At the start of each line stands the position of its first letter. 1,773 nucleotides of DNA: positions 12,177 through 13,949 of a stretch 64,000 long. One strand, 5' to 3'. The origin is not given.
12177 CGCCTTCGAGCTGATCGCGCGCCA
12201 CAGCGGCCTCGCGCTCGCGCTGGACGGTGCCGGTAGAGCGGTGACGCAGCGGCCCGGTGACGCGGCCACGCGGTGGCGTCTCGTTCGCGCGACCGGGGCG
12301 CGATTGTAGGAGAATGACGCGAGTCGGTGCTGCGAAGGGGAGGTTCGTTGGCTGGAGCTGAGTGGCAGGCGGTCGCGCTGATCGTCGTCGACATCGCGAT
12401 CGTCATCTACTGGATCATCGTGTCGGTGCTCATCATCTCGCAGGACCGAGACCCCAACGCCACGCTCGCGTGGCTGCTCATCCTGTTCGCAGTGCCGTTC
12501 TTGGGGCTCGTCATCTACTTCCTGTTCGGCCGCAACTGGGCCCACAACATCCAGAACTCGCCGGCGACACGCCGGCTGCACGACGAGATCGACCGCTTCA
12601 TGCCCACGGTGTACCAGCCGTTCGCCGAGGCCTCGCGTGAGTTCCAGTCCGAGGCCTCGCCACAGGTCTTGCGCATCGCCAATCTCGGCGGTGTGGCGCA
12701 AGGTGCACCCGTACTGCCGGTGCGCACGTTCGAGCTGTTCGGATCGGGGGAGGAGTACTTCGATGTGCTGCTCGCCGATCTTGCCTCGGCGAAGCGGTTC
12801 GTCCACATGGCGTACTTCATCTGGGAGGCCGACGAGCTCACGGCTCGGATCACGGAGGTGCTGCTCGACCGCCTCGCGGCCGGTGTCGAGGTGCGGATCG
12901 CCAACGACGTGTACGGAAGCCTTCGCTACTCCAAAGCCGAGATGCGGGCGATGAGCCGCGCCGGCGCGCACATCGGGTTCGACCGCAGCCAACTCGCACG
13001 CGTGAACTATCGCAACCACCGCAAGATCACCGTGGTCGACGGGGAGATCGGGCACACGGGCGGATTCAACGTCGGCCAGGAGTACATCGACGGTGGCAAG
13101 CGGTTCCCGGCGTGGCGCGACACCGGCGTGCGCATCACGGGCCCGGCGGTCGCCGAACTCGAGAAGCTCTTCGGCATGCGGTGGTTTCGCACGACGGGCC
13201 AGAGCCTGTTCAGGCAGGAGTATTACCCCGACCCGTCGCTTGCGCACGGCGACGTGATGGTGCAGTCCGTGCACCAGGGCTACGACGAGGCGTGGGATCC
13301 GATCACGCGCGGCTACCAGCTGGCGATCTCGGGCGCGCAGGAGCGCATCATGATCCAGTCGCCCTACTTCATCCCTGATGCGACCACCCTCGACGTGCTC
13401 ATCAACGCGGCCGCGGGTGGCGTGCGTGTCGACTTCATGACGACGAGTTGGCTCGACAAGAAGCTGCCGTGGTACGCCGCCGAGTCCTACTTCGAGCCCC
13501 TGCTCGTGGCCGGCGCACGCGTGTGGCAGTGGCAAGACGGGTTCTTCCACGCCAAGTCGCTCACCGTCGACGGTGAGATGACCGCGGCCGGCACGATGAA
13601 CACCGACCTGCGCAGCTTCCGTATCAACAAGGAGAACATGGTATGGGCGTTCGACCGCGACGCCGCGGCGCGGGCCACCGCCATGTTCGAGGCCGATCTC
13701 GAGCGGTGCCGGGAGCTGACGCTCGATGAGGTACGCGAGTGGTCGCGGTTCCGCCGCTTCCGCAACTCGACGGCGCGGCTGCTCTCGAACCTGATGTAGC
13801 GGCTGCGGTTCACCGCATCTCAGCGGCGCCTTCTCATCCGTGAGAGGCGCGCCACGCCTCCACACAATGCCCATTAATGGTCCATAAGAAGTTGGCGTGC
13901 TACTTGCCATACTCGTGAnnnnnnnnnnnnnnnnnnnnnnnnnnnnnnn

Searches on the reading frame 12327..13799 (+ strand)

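Call 4: search_protein_families(library=pfam, proteins=[window:12327-13799:+], max_evalue=0.1)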
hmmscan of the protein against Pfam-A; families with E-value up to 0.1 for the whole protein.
window:12327-13799:+ (490 aa): 4 families
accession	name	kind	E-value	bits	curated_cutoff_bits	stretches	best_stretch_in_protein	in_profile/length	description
PF13091.12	PLDc_2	-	2.5e-30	105.4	27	2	333-457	4-131/132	PLD-like domain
PF13396.11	PLDc_N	-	1.4e-11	44.6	23.3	1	29-69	3-42/42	Phospholipase_D-nuclease N-terminal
PF00614.28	PLDc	-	3.6e-08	33.5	21.9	1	227-249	2-24/28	Phospholipase D Active site motif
PF12725.13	DUF3810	-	0.02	14.7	28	1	18-85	28-93/311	Protein of unknown function (DUF3810)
